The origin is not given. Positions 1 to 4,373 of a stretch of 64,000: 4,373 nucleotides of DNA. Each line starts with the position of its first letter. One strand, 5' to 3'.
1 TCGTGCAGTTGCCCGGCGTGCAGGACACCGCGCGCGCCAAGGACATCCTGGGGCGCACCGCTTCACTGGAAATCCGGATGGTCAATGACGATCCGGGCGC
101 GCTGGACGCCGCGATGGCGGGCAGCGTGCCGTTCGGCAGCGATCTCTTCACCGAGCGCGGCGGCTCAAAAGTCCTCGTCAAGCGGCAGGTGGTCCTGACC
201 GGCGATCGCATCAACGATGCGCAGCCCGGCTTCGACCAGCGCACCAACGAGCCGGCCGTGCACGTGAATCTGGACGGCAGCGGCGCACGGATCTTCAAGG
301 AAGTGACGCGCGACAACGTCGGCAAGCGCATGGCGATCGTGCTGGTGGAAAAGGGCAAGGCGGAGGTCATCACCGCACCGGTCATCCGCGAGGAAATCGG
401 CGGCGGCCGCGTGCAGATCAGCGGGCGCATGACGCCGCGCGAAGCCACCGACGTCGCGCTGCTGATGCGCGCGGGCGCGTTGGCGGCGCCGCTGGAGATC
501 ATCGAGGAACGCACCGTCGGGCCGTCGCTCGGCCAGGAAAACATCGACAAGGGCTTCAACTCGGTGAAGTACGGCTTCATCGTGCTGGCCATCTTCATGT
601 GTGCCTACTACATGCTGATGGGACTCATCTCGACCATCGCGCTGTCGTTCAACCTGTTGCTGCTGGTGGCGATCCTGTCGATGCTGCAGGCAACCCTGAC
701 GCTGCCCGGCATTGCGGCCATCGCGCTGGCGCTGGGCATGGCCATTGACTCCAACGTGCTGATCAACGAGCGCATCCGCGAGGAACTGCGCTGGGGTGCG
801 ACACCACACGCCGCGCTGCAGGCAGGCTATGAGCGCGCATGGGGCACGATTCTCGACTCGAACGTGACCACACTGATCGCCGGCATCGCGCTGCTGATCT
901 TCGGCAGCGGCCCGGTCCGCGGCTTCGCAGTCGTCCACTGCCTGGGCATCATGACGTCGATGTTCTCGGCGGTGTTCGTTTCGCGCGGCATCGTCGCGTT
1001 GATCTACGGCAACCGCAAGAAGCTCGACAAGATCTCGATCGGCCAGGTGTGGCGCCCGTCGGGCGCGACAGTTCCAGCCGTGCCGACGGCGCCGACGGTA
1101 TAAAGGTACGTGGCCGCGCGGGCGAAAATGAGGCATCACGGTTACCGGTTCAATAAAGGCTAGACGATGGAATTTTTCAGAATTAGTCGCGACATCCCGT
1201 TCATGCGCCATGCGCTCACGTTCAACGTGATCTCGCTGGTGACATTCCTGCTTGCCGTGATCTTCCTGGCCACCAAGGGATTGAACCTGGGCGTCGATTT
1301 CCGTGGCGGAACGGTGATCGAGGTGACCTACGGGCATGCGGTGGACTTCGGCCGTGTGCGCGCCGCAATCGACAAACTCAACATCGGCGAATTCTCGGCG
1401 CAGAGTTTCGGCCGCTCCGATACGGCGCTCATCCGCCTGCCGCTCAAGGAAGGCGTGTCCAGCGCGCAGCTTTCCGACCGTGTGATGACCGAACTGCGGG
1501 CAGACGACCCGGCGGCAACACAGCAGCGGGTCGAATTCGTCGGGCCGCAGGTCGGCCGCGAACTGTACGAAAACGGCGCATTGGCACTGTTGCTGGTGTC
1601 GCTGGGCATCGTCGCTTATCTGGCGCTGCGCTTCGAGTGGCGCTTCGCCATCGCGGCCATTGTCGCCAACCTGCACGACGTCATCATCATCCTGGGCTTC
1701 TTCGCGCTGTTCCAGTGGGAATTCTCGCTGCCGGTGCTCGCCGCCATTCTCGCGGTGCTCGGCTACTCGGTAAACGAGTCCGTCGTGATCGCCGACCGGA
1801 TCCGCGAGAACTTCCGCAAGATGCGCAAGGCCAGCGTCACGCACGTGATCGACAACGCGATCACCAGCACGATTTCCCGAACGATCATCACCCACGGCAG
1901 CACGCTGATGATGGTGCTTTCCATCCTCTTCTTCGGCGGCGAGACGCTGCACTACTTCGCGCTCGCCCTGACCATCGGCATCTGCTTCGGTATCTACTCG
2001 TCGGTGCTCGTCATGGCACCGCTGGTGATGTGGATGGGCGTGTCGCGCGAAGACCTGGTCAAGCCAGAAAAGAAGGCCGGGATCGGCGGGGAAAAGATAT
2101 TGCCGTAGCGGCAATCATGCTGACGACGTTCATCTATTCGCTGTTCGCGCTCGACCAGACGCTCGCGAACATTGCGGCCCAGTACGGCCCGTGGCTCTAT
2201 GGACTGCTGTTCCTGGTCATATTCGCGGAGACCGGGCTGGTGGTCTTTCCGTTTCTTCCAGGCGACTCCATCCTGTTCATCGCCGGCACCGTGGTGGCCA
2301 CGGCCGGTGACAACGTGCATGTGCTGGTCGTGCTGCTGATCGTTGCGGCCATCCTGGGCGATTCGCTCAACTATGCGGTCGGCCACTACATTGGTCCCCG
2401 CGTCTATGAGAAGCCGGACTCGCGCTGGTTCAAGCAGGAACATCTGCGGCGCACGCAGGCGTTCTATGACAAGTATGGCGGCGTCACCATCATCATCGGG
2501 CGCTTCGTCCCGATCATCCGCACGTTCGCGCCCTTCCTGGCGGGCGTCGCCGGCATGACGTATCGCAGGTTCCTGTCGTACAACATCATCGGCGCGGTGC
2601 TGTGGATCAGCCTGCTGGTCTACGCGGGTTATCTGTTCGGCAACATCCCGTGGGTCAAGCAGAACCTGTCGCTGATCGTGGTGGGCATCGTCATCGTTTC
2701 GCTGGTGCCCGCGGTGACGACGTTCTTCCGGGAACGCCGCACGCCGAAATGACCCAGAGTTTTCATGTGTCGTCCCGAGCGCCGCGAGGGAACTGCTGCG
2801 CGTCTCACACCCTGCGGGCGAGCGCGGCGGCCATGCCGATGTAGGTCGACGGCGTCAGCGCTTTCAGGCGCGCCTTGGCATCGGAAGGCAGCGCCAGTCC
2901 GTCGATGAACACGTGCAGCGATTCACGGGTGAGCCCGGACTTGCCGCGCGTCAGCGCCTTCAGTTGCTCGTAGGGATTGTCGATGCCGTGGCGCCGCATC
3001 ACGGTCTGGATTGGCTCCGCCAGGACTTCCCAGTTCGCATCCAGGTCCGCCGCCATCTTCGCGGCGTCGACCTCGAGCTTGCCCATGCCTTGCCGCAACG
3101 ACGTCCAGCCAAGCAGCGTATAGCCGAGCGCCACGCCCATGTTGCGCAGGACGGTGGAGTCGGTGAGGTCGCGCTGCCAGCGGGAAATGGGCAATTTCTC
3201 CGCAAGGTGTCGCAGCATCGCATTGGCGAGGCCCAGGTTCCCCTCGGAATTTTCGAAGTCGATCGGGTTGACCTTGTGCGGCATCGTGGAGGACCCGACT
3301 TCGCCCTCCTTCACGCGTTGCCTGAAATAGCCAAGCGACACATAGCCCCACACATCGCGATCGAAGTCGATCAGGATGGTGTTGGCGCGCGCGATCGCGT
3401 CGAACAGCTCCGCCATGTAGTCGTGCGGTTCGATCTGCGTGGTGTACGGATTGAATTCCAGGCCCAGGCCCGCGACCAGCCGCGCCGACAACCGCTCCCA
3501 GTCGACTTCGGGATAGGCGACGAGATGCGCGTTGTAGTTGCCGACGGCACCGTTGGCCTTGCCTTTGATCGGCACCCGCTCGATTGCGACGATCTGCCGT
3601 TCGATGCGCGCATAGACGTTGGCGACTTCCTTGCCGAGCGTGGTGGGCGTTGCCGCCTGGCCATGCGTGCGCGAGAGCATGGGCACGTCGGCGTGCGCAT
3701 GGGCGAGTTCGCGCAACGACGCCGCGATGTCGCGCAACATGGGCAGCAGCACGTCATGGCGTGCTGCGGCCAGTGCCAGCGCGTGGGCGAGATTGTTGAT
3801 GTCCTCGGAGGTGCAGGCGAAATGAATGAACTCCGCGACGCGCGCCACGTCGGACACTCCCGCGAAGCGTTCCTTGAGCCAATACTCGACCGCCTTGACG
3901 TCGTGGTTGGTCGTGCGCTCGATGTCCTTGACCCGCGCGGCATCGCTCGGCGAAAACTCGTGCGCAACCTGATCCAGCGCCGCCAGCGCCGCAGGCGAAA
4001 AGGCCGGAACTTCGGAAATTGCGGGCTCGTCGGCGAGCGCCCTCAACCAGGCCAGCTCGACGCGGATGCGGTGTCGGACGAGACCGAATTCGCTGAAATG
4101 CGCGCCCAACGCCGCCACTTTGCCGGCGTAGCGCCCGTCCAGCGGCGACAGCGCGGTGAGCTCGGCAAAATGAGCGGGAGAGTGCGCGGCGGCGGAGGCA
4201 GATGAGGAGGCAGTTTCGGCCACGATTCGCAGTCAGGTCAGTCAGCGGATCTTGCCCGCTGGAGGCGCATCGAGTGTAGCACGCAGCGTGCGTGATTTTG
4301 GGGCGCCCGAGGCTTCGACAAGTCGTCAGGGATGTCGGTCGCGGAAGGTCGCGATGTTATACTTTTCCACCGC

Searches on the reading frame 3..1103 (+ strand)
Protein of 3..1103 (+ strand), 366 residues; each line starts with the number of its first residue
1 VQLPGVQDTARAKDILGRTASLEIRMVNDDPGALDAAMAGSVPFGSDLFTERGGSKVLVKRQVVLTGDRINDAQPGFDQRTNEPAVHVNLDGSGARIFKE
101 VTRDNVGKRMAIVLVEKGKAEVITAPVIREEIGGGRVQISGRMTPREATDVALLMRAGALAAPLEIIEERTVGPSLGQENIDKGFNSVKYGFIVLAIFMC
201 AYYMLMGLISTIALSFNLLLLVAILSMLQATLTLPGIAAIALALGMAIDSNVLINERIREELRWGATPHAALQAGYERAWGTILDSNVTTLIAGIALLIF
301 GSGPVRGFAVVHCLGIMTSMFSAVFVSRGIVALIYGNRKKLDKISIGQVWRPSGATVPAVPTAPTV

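Call 79: search_protein_families(library=pfam, proteins=[window:3-1103:+], max_evalue=0.00001)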
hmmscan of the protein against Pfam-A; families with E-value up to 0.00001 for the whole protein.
window:3-1103:+ (366 aa): 4 families
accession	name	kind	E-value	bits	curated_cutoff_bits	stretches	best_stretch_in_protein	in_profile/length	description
PF22599.2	SecDF_P1_head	-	2.3e-40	137.5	27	1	51-162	6-114/114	SecDF, P1 head subdomain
PF02355.23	SecD_SecF_C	-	1.2e-21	77.4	20.5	1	164-334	13-186/189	Protein export membrane protein SecD/SecF, C-terminal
PF03176.21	MMPL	-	1.7e-09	37.6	20.5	1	200-362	169-331/333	MMPL family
PF21760.3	SecD_1st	-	9.1e-09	35.1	27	1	2-29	33-60/60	Protein translocase subunit SecDF, P1 domain, N-terminal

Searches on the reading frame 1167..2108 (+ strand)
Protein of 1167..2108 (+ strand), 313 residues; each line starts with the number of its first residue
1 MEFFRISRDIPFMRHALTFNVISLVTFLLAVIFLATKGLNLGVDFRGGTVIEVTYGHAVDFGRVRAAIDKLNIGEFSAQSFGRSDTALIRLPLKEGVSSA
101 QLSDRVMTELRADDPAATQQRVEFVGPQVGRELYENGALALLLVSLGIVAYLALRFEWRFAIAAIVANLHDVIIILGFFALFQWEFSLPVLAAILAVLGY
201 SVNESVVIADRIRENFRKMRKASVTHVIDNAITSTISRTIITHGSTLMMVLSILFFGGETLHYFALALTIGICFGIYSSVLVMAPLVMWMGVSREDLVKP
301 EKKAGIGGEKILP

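Call 79: search_protein_families(library=pfam, proteins=[window:1167-2108:+], max_evalue=0.00001)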
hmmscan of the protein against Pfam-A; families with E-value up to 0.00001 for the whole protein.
window:1167-2108:+ (313 aa): 2 families
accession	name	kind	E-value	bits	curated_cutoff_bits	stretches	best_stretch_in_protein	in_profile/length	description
PF02355.23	SecD_SecF_C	-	6.5e-63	212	20.5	1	109-291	5-187/189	Protein export membrane protein SecD/SecF, C-terminal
PF07549.19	Sec_GG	-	5e-11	42.2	20.3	1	32-59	1-28/28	SecD/SecF GG Motif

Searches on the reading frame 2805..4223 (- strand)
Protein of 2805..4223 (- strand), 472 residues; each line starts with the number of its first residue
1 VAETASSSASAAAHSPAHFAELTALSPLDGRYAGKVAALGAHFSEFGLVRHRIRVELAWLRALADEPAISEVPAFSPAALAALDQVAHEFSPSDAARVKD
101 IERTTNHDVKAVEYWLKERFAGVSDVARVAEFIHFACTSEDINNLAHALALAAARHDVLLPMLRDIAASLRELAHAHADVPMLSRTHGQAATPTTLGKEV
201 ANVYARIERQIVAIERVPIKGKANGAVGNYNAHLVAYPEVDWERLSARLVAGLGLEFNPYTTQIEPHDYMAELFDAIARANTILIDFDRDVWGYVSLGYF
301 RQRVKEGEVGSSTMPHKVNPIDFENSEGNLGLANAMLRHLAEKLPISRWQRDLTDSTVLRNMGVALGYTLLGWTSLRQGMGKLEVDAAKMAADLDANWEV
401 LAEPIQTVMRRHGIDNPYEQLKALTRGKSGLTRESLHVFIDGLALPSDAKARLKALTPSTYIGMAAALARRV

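Call 79: search_protein_families(library=pfam, proteins=[window:2805-4223:-], max_evalue=0.00001)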
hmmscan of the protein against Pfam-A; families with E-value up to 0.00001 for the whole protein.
window:2805-4223:- (472 aa): 2 families
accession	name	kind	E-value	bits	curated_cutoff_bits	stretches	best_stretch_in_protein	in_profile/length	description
PF00206.25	Lyase_1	-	1.4e-62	212.3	27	1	30-328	1-305/312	Lyase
PF08328.16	ASL_C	-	3.9e-49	166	35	1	347-462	1-115/115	Adenylosuccinate lyase C-terminal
